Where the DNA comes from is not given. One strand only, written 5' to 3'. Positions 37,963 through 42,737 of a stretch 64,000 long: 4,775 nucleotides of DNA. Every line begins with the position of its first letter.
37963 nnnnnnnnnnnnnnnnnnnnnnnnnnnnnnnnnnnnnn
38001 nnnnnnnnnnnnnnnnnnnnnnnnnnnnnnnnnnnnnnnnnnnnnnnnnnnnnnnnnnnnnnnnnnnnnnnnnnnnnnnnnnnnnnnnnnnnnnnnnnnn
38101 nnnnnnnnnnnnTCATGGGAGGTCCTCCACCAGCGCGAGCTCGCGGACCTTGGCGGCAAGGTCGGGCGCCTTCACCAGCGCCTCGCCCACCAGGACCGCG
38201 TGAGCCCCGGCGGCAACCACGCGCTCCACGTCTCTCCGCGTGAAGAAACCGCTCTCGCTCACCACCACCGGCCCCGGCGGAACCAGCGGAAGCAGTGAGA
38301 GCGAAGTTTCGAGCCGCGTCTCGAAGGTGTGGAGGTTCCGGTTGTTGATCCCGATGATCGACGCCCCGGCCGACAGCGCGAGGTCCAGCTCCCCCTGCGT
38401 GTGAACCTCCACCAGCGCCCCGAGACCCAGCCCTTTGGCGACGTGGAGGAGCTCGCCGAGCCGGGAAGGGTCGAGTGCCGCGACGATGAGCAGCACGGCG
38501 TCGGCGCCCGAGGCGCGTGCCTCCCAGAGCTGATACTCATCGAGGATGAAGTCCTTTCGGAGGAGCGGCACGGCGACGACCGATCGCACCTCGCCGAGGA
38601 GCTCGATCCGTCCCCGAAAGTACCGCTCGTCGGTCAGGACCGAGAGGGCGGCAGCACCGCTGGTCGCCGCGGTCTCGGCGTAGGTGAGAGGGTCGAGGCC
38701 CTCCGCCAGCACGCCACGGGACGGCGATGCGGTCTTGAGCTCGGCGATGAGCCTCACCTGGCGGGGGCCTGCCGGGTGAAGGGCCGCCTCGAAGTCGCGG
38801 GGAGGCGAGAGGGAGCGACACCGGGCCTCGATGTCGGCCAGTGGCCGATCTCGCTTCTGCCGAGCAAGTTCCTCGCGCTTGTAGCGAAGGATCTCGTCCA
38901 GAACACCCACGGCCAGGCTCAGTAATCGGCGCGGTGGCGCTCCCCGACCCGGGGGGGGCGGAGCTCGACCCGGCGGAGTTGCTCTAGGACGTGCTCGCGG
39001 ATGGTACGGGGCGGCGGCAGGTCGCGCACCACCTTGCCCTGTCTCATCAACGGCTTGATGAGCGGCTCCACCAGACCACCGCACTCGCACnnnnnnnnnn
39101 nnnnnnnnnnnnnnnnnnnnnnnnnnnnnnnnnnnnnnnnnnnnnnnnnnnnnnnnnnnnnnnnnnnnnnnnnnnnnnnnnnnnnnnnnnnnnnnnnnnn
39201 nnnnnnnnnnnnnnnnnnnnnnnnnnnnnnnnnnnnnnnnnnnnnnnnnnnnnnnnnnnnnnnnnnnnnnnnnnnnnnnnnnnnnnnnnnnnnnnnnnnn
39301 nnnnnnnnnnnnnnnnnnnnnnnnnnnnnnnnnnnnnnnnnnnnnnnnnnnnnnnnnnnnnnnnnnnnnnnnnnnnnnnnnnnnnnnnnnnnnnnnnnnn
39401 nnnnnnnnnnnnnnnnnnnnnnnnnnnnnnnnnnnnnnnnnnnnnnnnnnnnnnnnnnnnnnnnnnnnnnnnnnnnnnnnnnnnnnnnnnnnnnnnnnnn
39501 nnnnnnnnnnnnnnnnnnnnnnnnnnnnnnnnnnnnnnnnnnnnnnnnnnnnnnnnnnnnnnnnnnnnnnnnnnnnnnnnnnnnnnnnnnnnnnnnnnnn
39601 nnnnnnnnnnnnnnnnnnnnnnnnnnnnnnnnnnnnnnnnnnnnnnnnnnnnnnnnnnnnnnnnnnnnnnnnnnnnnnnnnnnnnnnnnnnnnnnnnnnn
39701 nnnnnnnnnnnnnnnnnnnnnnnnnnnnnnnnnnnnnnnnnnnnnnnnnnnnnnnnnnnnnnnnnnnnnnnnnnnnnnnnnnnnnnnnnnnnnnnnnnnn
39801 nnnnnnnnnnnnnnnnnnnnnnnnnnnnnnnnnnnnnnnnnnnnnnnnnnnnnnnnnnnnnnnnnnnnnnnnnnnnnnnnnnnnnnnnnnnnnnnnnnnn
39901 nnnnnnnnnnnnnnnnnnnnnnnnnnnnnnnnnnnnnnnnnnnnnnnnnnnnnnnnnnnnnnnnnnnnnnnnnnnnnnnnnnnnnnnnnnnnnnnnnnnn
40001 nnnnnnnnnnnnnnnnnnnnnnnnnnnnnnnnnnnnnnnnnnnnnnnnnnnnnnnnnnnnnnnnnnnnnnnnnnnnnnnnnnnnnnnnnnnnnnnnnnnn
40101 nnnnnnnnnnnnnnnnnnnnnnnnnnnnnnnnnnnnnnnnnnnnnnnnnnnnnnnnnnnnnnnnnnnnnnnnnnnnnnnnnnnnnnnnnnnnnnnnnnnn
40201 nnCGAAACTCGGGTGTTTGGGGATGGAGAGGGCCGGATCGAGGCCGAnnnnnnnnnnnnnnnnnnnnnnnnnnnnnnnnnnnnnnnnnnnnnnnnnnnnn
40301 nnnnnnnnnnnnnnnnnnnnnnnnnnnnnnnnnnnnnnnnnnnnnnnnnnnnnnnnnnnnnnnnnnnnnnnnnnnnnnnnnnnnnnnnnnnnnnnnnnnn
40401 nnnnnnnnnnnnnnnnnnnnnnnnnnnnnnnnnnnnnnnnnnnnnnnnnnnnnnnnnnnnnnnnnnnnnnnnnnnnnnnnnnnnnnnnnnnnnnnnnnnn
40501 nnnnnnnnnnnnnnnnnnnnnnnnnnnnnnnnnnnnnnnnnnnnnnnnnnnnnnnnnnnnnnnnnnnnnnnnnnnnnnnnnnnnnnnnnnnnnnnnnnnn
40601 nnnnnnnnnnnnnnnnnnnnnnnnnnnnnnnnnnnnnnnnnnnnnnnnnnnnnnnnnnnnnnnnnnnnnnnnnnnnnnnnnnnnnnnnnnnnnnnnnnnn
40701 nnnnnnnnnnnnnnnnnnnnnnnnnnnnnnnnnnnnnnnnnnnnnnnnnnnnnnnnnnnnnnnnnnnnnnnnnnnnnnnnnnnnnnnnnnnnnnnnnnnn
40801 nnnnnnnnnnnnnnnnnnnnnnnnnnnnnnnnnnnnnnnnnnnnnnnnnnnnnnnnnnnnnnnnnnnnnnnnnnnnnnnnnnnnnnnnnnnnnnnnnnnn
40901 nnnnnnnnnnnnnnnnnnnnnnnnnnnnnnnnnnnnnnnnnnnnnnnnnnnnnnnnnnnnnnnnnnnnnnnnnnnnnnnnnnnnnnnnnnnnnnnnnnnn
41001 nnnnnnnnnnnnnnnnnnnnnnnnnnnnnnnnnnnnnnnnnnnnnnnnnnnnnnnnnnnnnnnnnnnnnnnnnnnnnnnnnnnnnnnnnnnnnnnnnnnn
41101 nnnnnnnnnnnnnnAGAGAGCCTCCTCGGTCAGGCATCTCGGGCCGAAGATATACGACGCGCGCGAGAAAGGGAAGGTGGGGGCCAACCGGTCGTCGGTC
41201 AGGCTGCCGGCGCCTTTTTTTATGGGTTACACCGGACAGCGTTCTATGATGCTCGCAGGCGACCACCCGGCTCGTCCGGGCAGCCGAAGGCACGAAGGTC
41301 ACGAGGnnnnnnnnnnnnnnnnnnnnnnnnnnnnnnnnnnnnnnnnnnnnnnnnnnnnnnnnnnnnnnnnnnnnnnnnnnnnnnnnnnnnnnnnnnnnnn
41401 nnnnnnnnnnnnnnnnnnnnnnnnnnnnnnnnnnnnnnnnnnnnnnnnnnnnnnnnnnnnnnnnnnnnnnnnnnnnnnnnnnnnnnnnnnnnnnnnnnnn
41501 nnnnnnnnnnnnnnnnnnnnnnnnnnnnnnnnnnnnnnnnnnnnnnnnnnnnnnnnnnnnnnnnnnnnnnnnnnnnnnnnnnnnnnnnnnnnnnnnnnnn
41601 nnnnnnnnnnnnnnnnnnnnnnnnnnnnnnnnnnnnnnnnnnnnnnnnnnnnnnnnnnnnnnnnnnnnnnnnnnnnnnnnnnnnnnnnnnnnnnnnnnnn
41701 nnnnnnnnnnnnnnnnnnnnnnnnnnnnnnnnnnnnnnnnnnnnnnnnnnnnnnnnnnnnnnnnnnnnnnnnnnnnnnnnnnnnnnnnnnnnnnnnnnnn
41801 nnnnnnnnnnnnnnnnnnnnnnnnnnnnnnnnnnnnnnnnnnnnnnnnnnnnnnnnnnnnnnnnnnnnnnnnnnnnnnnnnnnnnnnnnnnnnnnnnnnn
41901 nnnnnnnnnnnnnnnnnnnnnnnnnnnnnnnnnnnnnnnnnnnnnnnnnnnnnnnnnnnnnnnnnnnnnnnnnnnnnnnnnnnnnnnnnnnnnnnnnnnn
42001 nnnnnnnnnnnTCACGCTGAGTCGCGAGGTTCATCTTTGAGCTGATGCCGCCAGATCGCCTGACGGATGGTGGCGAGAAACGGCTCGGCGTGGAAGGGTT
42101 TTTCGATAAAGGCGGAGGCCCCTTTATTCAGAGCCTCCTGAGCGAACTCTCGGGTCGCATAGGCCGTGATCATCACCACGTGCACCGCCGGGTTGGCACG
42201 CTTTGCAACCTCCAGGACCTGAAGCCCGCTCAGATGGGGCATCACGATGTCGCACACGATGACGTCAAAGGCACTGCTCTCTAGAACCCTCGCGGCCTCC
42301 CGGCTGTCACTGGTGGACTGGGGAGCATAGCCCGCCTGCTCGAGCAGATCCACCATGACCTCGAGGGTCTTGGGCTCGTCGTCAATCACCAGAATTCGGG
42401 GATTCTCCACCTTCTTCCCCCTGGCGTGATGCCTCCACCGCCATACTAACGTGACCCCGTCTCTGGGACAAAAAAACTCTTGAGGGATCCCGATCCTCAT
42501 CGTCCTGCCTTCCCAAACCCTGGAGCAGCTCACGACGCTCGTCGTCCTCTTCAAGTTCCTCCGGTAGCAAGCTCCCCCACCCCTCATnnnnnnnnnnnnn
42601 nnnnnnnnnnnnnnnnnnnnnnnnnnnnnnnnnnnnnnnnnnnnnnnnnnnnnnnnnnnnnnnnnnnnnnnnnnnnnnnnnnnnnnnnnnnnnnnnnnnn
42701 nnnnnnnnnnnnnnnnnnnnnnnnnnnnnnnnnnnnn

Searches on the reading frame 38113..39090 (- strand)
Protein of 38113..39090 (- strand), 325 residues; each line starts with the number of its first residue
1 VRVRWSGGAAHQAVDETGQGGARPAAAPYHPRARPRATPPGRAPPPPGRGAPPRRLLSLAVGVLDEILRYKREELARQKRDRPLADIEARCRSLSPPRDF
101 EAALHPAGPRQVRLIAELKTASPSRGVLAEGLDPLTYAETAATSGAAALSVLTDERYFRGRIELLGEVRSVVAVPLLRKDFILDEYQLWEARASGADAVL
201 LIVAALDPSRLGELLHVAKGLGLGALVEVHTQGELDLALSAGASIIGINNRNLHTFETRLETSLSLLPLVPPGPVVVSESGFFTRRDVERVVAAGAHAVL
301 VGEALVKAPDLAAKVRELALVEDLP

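Call 13: search_protein_families(library=pfam, proteins=[window:38113-39090:-], max_evalue=0.01)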
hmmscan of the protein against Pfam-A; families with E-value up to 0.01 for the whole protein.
window:38113-39090:- (325 aa): 2 families
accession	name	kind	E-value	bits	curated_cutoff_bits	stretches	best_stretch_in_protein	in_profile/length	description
PF00218.27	IGPS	-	4.5e-82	275.5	27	1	64-318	1-254/254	Indole-3-glycerol phosphate synthase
PF03060.21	NMO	-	0.0017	18.2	28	0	276-314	196-234/331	Nitronate monooxygenase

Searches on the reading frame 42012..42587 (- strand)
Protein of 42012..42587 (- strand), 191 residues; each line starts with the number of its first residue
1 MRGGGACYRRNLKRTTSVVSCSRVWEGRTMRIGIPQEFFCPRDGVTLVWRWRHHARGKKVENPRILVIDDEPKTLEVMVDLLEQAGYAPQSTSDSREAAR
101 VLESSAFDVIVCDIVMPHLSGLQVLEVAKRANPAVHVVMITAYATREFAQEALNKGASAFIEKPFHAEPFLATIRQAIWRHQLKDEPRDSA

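Call 5: search_protein_families(library=pfam, proteins=[window:42012-42587:-], max_evalue=0.01)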
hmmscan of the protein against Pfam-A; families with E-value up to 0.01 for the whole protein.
window:42012-42587:- (191 aa): 3 families
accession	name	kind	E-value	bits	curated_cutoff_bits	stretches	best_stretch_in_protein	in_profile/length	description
PF00072.30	Response_reg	-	9.1e-27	93.9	30.2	1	65-174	1-110/111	Response regulator receiver domain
PF20161.5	VpsR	-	0.00083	19.5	23.7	1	60-142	8-87/121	VpsR domain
PF21332.3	AmiR_N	-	0.0033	17.8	27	1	65-175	3-108/111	AmiR, N-terminal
